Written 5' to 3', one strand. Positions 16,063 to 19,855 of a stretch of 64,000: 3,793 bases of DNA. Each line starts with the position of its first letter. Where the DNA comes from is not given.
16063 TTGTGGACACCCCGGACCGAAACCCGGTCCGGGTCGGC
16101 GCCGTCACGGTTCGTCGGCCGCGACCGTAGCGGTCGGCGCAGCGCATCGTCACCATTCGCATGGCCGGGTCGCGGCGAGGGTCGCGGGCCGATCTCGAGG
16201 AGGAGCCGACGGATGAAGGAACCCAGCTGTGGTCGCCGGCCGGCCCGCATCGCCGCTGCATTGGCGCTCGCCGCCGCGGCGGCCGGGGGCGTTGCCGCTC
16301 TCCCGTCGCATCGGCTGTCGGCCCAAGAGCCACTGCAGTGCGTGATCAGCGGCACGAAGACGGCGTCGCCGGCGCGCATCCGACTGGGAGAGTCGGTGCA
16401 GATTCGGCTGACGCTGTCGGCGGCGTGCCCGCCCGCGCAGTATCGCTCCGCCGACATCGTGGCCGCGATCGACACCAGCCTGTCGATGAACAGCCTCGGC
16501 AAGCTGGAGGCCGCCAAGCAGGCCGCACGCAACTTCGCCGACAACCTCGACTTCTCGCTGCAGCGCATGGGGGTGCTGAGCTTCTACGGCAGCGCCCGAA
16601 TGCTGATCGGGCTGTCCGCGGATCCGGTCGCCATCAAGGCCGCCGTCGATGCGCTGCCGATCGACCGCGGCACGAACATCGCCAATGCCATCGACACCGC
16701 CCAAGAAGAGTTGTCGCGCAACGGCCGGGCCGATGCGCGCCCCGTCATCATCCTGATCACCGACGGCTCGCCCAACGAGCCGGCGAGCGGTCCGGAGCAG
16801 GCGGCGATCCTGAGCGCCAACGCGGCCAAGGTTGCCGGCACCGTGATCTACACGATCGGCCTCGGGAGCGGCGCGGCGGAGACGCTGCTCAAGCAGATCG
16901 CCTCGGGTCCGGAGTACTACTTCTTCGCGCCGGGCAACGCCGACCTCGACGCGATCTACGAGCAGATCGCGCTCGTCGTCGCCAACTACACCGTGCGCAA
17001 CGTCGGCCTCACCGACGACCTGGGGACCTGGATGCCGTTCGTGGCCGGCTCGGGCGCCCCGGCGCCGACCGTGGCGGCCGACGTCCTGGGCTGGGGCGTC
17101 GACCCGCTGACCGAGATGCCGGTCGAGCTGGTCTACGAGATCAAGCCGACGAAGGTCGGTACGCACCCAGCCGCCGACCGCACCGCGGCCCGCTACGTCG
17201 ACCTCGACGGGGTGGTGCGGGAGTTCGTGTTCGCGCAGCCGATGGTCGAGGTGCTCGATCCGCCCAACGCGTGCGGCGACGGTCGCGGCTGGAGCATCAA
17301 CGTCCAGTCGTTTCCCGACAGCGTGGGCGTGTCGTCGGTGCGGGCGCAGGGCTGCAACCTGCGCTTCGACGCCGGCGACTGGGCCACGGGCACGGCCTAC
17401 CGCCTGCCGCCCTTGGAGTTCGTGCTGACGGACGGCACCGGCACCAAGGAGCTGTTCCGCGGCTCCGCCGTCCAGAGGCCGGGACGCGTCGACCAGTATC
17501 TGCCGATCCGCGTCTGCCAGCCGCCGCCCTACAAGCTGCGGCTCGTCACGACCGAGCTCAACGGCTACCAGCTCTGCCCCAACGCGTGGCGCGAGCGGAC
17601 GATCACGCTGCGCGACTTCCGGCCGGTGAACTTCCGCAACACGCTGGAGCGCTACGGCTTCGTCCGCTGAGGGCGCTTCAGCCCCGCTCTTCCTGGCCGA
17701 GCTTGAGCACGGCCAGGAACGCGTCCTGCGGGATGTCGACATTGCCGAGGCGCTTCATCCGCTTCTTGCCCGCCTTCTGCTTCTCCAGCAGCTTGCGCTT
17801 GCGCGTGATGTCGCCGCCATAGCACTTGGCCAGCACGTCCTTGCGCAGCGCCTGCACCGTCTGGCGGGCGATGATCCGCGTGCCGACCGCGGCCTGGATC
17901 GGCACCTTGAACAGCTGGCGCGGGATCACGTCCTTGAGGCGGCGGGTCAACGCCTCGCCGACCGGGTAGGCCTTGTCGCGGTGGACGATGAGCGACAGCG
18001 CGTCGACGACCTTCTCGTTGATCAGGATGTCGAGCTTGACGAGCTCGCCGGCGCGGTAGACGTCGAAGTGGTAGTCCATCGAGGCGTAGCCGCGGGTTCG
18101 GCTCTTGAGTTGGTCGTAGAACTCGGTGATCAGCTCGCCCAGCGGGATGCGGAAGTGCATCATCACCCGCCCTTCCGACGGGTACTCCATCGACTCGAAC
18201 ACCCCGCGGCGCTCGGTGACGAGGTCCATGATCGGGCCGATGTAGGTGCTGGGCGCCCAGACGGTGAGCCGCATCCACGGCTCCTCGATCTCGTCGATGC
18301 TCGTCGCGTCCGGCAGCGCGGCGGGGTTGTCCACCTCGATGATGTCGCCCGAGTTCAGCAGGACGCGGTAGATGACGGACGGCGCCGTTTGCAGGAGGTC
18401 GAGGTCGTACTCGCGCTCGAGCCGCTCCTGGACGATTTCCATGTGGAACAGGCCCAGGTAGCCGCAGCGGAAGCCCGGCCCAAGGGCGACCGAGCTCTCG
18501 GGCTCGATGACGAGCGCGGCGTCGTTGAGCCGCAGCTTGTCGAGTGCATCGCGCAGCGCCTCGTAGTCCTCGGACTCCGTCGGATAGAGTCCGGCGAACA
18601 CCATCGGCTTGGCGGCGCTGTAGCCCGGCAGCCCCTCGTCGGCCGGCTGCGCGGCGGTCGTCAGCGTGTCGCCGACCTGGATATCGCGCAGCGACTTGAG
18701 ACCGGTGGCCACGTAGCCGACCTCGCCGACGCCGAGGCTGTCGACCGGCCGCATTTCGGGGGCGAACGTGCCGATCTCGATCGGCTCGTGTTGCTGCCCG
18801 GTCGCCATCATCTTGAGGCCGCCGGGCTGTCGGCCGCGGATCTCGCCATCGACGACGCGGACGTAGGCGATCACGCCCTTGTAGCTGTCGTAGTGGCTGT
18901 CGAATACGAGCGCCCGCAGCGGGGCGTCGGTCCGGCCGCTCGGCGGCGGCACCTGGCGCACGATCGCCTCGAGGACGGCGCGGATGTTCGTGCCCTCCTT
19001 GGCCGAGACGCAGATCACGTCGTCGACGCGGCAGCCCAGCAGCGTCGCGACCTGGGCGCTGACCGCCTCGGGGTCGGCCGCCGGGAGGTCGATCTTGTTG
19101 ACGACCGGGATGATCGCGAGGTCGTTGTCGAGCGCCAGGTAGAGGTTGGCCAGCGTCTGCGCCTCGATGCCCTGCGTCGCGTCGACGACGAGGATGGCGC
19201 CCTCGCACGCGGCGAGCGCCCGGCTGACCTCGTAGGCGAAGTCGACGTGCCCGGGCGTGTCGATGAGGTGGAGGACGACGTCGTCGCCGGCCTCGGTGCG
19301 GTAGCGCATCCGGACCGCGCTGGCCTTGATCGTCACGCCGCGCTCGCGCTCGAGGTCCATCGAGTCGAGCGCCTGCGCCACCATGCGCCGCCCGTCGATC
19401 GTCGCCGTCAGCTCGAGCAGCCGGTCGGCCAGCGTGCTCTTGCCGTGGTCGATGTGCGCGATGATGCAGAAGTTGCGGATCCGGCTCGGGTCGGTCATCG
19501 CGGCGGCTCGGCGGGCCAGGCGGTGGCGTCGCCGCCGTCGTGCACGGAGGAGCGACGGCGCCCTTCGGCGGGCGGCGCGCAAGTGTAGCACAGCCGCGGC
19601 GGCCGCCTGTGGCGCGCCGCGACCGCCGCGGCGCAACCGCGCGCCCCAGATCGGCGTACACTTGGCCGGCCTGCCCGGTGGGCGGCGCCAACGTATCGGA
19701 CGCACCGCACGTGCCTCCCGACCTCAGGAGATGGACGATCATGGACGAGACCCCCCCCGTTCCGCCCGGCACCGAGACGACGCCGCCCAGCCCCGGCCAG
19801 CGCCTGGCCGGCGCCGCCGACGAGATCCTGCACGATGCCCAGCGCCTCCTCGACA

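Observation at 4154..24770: Array of six paralogous secreted vWA-domain proteins sharing a Cys-bracketed vWA module, RGD motifs and NHL propellers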

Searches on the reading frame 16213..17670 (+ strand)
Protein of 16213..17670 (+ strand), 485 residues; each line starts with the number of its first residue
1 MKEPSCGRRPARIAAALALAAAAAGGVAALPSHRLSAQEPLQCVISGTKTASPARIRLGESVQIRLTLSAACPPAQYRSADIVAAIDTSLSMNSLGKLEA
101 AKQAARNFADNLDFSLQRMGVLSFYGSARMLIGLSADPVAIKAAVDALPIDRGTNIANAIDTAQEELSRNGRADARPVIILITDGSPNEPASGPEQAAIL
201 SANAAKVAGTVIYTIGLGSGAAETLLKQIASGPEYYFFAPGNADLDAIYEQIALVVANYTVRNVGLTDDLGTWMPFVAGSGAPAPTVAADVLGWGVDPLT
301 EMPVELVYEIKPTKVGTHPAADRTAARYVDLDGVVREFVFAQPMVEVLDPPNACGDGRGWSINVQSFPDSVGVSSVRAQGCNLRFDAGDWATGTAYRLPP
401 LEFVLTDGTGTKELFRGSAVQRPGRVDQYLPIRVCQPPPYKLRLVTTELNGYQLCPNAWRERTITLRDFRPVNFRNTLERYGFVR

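Call 6: search_protein_families(library=pfam, proteins=[window:16213-17670:+], max_evalue=0.01)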
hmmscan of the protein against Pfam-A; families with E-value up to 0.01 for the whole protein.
window:16213-17670:+ (485 aa): 3 families
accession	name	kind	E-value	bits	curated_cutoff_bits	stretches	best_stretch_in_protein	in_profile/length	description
PF00092.34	VWA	-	1.7e-20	74.4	23.8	1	81-250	1-173/174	von Willebrand factor type A domain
PF13519.12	VWA_2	-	1.6e-17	64.5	27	1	83-185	2-106/107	von Willebrand factor type A domain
PF13768.12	VWA_3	-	0.00054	20.5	27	1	81-230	2-146/155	von Willebrand factor type A domain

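Call 31: search_protein_families(library=ncbifam, proteins=[window:16213-17670:+], max_evalue=0.01)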
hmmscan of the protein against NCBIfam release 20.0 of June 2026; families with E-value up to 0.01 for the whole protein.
window:16213-17670:+ (485 aa): 8 families
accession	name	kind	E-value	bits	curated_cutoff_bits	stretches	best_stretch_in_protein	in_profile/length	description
NF010238.0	PRK13685.1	subfamily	1.6e-11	43.9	432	1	67-219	80-246/335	hypothetical protein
TIGR02442.1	Cob-chelat-sub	hypoth_equivalog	3.3e-09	35.7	779.45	1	78-199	471-595/641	putative cobaltochelatase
NF047506.1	VWA_BatB_Lepto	exception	8.7e-08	31.6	350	1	76-192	82-203/324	VWA domain-containing protein BatB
NF047508.1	VWA_BatA_Lepto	exception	1.5e-07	30.8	380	1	74-219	83-230/315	VWA domain-containing protein BatA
TIGR03436.1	acidobact_VWFA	subfamily_domain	5.5e-07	29.4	81.25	1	71-219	58-221/324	VWA domain-containing protein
TIGR03788.1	marine_srt_targ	equivalog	2.4e-06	26.3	551.65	1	74-231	261-419/629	marine proteobacterial sortase target protein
TIGR02031.1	BchD-ChlD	equivalog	3.5e-05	22.7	499.55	1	83-210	427-562/608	magnesium chelatase ATPase subunit D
TIGR00868.1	hCaCC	subfamily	0.00026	18.9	900.85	1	85-248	310-469/863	calcium-activated chloride channel protein 1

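Call 44: find_homologous_proteins(query=window:16213-17670:+, max_evalue=0.00001)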
Query window:16213-17670:+ (485 aa): 35 proteins with E <= 0.00001 among 8000 candidates.
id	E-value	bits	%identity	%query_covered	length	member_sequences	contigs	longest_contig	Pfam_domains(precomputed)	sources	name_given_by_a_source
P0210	0.0e+0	1025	95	100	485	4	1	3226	PF00092.35,PF13519.13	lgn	-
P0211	1.8e-271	919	87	98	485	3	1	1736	PF00092.35,PF13519.13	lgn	-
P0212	3.5e-245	832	79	98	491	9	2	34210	PF00092.35,PF13519.13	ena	-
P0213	6.0e-245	832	80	94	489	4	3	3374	PF00092.35,PF13519.13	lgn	-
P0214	1.3e-242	824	81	93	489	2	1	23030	PF00092.35,PF13519.13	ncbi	ncbi:MAG: vWA domain-containing protein [Ardenticatenales bacterium]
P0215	9.8e-239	811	76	99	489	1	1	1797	PF00092.35,PF13519.13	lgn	-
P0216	4.1e-154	532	57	92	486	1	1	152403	PF00092.35,PF13519.13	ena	-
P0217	4.7e-151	522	53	98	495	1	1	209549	PF00092.35,PF13519.13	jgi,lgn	-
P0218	1.1e-149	517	56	92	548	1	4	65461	PF00092.35,PF13519.13,PF05762.21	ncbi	-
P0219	1.3e-148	514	52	100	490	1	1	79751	PF00092.35,PF13519.13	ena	-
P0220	1.4e-147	511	53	95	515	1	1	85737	PF00092.35,PF13519.13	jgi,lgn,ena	-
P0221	6.6e-147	508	52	99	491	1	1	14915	PF00092.35,PF13519.13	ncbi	-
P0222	7.7e-147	508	55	93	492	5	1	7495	PF00092.35,PF13519.13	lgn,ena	-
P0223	7.4e-146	505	53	98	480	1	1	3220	PF00092.35,PF13519.13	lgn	-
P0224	1.4e-145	504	53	93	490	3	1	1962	PF00092.35,PF13519.13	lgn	-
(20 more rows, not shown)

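Call 53: predict_structure(alignment_id=A2)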
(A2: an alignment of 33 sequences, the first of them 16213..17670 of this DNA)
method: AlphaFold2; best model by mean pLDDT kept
length: 485 residues; sequences in the alignment: 33
mean_pLDDT: 83.7   pTM: 0.44
mean pLDDT of the five models: 83.7, 82.6, 81.8, 81.6, 80.3
residues with pLDDT >= 90: 249; 70-90: 160; 50-70: 37; < 50: 39
segments of 3 or more residues with pLDDT < 50: 1-10, 20-39, 373-378
pLDDT, mean of each block of 10 residues (from residue 1): 40 52 43 38 88 91 95 66 96 90 92 88 96 96 96 96 96 88 92 94 86 91 92 85 80 60 87 92 93 85 92 91 92 84 88 63 90 51 79 84 93 89 85 90 92 88 92 88 88
secondary structure, 60 per line:
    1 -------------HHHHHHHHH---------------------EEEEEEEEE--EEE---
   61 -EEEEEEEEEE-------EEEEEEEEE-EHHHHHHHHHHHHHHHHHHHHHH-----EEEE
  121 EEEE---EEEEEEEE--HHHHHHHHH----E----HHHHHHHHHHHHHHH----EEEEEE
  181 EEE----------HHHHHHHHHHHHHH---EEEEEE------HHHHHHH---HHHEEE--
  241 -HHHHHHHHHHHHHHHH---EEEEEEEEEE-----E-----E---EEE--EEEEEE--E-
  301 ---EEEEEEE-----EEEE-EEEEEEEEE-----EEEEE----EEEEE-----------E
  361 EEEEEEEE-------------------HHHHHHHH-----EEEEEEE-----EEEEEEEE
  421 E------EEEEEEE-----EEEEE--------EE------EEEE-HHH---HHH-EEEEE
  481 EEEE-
elements in order: H14-22 E44-52 E55-57 E62-71 E79-87 H90-111 E117-124 E128-135 H138-146 H156-170 E175-183 H194-207 E211-216 H223-229 E236-238 H242-257 E261-270 E286-288 E291-296 E304-310 E316-319 E321-329 E335-339 E344-348 E360-368 H388-395 E401-407 E413-421 E428-434 E440-444 E461-464 E476-484

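Call 61: fold_search(model_id=the predicted structure, library=pdb)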
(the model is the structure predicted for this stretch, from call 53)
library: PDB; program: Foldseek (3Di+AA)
matches with E <= 10: 1463; with E <= 0.001: 436
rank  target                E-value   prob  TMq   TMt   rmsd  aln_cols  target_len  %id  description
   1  6to1                  1.6e-21  1.00  0.33  0.29  15.2       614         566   13  Crystal structure of three N-terminal domains of the type V pili tip protein Mfa5 from Porphyromonas gingivalis (released 2020-12-02)
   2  7w6b                  1.1e-20  1.00  0.43  0.29  12.4       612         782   12  Crystal Structure of PitA from pilus islet-2 of Streptococcus oralis (released 2022-06-01)
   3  4fx5                  2.0e-20  1.00  0.35  0.40  13.4       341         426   17  von Willebrand factor type A from Catenulispora acidiphila (released 2012-07-18)
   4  6m3y                  5.1e-19  1.00  0.42  0.27  11.6       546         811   12  Crystal structure of pilus adhesin, SpaC from Lactobacillus rhamnosus GG - open conformation (released 2020-07-29)
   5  6m48_B                2.0e-18  1.00  0.44  0.29  10.7       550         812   13  Crystal structure of pilus adhesin, SpaC from Lactobacillus rhamnosus GG - P21212 form (released 2020-07-29)
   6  6m48_A                3.3e-18  1.00  0.41  0.27  11.7       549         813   13  Crystal structure of pilus adhesin, SpaC from Lactobacillus rhamnosus GG - P21212 form (released 2020-07-29)
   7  8s05_A                7.6e-17  1.00  0.32  0.40  13.6       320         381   19  ArnAB complex an archaeal ortholog of the Sec23/24 core motif (released 2025-10-29)
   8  8s05_B                3.0e-16  1.00  0.32  0.40  13.8       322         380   18  ArnAB complex an archaeal ortholog of the Sec23/24 core motif (released 2025-10-29)
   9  2ww8                  3.2e-16  1.00  0.30  0.19  26.7       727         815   12  Structure of the pilus adhesin (RrgA) from Streptococcus pneumoniae (released 2010-01-19)
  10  5a8j                  4.5e-16  1.00  0.28  0.36  14.3       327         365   16  Crystal structure of the ArnB paralog VWA2 from Sulfolobus acidocaldarius (released 2016-06-22)
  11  6bxf_A                6.7e-14  1.00  0.32  0.33  15.1       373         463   17  Crystal structure of an extended b3 integrin L33 (released 2018-08-01)
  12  9rt2_C1               1.6e-13  1.00  0.34  0.57  11.8       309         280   15  NetF - ANTXR2 structure (C4) (released 2026-02-18)
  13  6ckb_A                1.8e-13  1.00  0.31  0.32  15.3       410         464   16  Crystal structure of an extended beta3 integrin P33 (released 2018-08-01)
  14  6bxj                  7.7e-13  1.00  0.31  0.25  14.8       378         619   17  Structure of a single-chain beta3 integrin (released 2018-10-03)
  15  6bxb_A                1.2e-12  1.00  0.32  0.33  13.2       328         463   17  Crystal structure of an extended b3 integrin P33 (released 2018-08-01)
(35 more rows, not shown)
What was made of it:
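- Plasmodium TRAP is among the Foldseek hits (call 61).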

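Call 68: search_protein_families(library=padloc, proteins=[window:16213-17670:+], max_evalue=0.001)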
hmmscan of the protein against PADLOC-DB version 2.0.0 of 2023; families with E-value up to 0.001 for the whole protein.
window:16213-17670:+ (485 aa): 0 families

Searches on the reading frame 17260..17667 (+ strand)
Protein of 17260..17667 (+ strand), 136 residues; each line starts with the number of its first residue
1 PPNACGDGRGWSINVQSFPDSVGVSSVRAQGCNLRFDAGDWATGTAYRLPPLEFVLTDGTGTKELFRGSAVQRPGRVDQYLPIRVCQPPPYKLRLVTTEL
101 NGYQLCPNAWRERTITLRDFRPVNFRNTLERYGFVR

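Call 57: search_solved_structures(query=A3, max_evalue=10)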
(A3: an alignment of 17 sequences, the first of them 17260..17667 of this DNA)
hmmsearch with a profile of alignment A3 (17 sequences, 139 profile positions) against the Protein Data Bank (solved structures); distinct sequences matched with E-value up to 10: 0.
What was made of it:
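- Tried and rejected: Its sequence profile has no PDB hit at E<=10 (call 57).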

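Call 64: search_protein_representatives(alignment_id=A3)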
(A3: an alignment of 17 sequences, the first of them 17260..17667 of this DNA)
Query: 17 sequences, 139 profile positions. Proteins with E-value up to 0.001 (for the whole library): 84; up to 1e-10: 34; up to 1e-30: 10. The best 84 are listed.
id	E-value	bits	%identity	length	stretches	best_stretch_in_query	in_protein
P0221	3.3e-56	205.4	-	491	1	4-139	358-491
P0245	1.3e-55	203.5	-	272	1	9-130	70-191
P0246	2.6e-55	202.5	-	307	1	1-139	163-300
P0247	1.2e-54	200.4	-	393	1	1-138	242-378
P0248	4.2e-54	198.6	-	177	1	4-139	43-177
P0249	7.3e-54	197.8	-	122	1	16-138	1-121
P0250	1.5e-50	187.1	-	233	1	1-139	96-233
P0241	2.4e-49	183.2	-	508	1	4-139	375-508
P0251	3.4e-42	160.0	-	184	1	1-139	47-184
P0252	1.0e-35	139.0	-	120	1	47-139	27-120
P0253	5.1e-20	88.1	-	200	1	6-132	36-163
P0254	2.1e-17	79.7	-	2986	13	27-92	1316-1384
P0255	2.8e-17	79.3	-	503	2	14-125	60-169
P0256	6.0e-17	78.2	-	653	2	8-125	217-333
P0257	9.4e-16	74.3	-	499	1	6-125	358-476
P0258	3.2e-15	72.6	-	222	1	11-131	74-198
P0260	6.9e-15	71.5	-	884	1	7-129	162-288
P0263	9.9e-14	67.8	-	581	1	9-127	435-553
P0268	1.2e-12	64.2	-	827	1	3-123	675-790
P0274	8.1e-12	61.6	-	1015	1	7-130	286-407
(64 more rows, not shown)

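Call 65: search_protein_families(library=pfam, proteins=[P0254, P0256, P0260, P0268, P0274, P0263, P0253, P0258], max_evalue=0.01)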
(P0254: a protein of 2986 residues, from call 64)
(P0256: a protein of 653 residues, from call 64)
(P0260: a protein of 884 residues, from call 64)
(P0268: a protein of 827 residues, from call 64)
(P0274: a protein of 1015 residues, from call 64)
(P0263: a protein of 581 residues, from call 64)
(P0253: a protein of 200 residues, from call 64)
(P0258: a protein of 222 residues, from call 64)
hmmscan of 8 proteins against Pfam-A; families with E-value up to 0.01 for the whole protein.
P0254 (2986 aa): 10 families
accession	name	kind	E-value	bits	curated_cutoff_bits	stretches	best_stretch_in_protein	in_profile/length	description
PF19077.6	Big_13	-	1.4e-172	562.2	27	24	155-234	26-102/102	Bacterial Ig-like domain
PF13750.12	Big_3_3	-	5e-17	62.4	27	0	864-909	9-54/157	Bacterial Ig-like domain (group 3)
PF09912.14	DUF2141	-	1.7e-12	47.7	24.4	0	1911-1929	49-67/112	Uncharacterized protein conserved in bacteria (DUF2141)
PF16967.11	TcfC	-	5.5e-11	42.3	29.4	0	573-589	32-48/68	E-set like domain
PF16974.11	NAR2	-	2.7e-10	40.4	26.6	0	466-514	81-129/142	High-affinity nitrate transporter accessory, Ig-like domain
PF16976.10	RcpC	-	2.4e-08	34.3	28.8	0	2005-2029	2-26/114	Flp pilus assembly protein RcpC/CpaB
PF07495.19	Y_Y_Y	-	3e-07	30.7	26.6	0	2602-2627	35-60/65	Y_Y_Y domain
PF21226.3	MalQ_N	-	1.4e-05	25.8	24.1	0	2566-2614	31-79/91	MalQ N-terminal beta sandwich domain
PF21337.3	Peptidase_M17_N_1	-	0.00025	21.6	27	0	2000-2018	61-79/118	M17 aminopeptidase, N-terminal domain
PF07262.16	CdiI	-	0.0031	17.8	25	0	2157-2184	120-147/155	CDI immunity protein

P0256 (653 aa): 1 family
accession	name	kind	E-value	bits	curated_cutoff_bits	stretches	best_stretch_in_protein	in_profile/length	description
PF08239.17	SH3_3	-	7.9e-16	58.4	27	2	433-485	3-53/54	Bacterial SH3 domain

P0260 (884 aa): 0 families

P0268 (827 aa): 4 families
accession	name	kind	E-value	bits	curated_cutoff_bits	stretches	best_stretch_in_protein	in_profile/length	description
PF00092.34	VWA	-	2.3e-20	74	23.8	1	378-547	2-172/174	von Willebrand factor type A domain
PF13519.12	VWA_2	-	5.1e-17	62.9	27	1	378-483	1-107/107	von Willebrand factor type A domain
PF13768.12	VWA_3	-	4.3e-07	30.6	27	1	377-529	2-147/155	von Willebrand factor type A domain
PF24684.1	Vgb_lyase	-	2.3e-05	23.8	50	1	72-227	14-162/290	Virginiamycin B lyase family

P0274 (1015 aa): 0 families

P0263 (581 aa): 2 families
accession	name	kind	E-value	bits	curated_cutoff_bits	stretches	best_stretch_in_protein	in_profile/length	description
PF00082.27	Peptidase_S8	-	3.9e-55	187.6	21.8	1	165-407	3-288/288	Subtilase family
PF22148.1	Fervidolysin_NPro-like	-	1e-06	29.5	21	1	43-109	15-81/81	Fervidolysin N-terminal prodomain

P0253 (200 aa): 0 families

P0258 (222 aa): 0 families

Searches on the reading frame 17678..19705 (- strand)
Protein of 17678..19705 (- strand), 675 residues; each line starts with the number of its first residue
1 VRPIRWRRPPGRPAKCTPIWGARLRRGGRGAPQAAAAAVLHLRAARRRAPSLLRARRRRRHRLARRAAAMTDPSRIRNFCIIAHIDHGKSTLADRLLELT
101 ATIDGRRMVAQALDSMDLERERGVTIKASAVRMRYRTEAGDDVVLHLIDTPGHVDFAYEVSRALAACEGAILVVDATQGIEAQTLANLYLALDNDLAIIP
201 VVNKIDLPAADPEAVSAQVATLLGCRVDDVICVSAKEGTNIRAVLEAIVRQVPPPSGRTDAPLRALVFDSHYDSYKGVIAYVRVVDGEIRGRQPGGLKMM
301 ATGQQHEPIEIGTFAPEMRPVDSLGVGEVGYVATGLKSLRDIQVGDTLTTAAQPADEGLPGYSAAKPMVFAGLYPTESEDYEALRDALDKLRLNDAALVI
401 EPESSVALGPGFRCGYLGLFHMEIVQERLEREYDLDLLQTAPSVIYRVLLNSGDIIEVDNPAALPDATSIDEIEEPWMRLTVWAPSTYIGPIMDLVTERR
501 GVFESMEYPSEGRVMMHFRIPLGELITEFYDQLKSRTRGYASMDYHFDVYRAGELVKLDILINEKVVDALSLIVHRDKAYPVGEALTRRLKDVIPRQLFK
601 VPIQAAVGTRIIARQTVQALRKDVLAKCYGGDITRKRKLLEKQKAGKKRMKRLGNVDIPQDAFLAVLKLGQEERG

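Call 9: search_protein_families(library=pfam, proteins=[window:17678-19705:-], max_evalue=0.01)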
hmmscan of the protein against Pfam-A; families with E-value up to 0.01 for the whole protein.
window:17678-19705:- (675 aa): 8 families
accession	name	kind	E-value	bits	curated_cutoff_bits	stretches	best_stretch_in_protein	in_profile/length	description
PF00009.33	GTP_EFTU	-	4.1e-55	186.7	26.5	1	75-254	2-188/188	Elongation factor Tu GTP binding domain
PF06421.17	LepA_C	-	3.3e-49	165.9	29.7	1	562-668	1-107/107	GTP-binding protein LepA C-terminus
PF00679.30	EFG_C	-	2e-22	79.4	27.9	1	473-559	2-87/89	Elongation factor G C-terminus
PF03144.31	GTP_EFTU_D2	-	1.9e-07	31.9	30.3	1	277-349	1-73/73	Elongation factor Tu domain 2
PF00071.28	Ras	-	0.00036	20.6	21.6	1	124-252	30-160/162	Ras family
PF01926.29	MMR_HSR1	-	0.00094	19.7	21.9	1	85-204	8-113/113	50S ribosome-binding GTPase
PF14492.12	EFG_III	-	0.0011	19.4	27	0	366-436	3-70/75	Elongation Factor G, domain III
PF22042.2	EF-G_D2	-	0.004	17.7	27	0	262-291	1-30/84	Elongation factor G domain 2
